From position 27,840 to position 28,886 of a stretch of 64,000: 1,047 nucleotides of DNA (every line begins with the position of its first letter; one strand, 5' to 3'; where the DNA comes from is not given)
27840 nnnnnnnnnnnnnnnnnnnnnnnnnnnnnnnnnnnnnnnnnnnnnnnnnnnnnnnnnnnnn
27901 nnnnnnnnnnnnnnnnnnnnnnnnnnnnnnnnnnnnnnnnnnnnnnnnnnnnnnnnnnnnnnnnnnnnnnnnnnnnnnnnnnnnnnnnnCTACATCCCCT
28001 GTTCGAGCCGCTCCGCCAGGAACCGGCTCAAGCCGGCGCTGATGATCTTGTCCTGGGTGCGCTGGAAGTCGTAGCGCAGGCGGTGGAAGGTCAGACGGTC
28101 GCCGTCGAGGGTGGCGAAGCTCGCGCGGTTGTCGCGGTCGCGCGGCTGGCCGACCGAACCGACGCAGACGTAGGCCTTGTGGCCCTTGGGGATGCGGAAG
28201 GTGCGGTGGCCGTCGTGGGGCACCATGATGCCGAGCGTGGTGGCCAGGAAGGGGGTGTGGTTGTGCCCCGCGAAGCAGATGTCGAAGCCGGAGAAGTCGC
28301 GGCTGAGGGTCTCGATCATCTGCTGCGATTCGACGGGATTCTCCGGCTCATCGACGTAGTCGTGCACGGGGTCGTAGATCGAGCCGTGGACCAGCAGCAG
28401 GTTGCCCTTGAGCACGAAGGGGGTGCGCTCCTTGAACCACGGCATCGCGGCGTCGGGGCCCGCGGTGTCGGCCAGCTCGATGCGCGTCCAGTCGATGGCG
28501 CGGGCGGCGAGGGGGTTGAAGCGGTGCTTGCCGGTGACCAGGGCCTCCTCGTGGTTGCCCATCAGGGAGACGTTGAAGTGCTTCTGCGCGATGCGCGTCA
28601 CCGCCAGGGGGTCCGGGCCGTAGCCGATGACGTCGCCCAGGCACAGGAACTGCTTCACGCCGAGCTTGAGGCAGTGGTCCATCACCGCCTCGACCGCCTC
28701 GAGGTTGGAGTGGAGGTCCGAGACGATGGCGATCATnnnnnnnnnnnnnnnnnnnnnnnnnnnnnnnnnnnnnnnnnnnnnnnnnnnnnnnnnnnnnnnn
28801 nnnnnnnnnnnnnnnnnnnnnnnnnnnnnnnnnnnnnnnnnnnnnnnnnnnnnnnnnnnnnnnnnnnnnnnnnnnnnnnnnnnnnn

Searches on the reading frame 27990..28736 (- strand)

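Call 22: search_protein_families(library=pfam, proteins=[window:27990-28736:-])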
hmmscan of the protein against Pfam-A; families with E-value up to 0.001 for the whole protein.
window:27990-28736:- (248 aa): 2 families
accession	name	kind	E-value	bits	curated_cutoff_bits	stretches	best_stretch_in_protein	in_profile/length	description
PF00149.33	Metallophos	-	1e-12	49.4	21.5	1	2-162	3-191/191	Calcineurin-like phosphoesterase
PF12850.12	Metallophos_2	-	9.8e-12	45.6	27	1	2-211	3-150/154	Calcineurin-like phosphoesterase superfamily domain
